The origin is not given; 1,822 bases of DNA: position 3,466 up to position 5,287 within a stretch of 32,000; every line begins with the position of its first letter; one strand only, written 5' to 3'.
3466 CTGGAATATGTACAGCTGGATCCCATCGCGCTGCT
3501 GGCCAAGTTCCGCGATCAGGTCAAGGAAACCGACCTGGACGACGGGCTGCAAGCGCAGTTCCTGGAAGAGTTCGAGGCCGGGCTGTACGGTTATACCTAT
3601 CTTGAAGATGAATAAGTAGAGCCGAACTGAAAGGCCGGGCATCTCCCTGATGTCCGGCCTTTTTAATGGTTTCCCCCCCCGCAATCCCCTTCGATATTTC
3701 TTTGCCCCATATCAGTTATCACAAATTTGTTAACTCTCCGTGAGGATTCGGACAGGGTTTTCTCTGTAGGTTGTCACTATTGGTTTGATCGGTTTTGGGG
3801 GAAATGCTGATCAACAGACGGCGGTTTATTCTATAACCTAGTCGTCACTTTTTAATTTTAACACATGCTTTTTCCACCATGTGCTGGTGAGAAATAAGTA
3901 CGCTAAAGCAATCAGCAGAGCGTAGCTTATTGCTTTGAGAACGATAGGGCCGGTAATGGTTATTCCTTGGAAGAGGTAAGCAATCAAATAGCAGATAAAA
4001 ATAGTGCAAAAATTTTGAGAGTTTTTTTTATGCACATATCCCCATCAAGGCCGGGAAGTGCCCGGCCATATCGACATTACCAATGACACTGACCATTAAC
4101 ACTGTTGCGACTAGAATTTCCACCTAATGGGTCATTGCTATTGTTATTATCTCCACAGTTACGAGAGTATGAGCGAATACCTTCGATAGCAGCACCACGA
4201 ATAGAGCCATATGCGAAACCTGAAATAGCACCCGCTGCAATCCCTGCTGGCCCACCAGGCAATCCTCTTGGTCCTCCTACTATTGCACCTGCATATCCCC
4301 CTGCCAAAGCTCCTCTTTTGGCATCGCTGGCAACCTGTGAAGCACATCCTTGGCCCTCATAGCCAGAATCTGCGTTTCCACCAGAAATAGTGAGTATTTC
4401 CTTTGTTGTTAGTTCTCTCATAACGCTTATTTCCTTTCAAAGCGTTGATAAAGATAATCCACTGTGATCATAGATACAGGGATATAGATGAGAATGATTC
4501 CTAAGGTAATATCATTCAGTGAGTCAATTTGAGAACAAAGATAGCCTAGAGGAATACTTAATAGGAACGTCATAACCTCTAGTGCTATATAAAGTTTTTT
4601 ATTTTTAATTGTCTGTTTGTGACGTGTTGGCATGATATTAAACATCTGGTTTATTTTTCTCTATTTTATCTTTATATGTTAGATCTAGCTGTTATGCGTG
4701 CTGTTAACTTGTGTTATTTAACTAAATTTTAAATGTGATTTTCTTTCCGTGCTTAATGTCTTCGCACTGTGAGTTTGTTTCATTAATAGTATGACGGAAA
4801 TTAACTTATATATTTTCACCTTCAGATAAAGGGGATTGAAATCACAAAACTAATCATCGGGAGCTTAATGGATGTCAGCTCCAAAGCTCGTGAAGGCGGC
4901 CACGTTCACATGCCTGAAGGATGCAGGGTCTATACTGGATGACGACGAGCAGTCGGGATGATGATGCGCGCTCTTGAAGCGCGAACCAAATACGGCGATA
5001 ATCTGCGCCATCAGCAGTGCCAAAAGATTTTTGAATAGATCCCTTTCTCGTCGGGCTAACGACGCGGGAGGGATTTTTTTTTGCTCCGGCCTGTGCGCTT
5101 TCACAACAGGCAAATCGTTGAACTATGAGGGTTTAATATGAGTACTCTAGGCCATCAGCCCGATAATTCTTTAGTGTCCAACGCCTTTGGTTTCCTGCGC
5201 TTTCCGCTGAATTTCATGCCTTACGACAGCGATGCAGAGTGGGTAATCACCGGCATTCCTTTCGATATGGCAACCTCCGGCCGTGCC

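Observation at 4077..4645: Candidate undescribed class II microcin with cognate immunity gene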

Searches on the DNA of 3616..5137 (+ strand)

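Call 7: search_dna_similar(query=window:3616-5137:+, collection=ecoli_genomes, mode=distant)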
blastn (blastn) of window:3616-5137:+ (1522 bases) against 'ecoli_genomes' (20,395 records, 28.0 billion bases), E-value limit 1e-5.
No match.

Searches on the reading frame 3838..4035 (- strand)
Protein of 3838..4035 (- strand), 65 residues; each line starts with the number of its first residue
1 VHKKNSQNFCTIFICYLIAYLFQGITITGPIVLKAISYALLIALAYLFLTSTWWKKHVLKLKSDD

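Call 3: search_protein_families(library=pfam, proteins=[window:3838-4035:-], max_evalue=10)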
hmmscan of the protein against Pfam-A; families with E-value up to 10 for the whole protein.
window:3838-4035:- (65 aa): 0 families

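Call 4: search_protein_families(library=ncbifam, proteins=[window:3838-4035:-], max_evalue=10)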
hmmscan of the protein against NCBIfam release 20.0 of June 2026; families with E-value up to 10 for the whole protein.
window:3838-4035:- (65 aa): 1 family
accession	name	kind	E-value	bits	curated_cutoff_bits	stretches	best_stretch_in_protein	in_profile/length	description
NF000072.1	MFS_efflux_PexA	equivalog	0.015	14.5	800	1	8-35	98-125/415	phenicol efflux MFS transporter PexA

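Call 74: search_dna_similar(query=window:3841-4035:-, collection=plasmids, mode=protein, max_evalue=0.01)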
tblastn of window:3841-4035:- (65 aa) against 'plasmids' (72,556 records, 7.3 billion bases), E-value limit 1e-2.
No match.
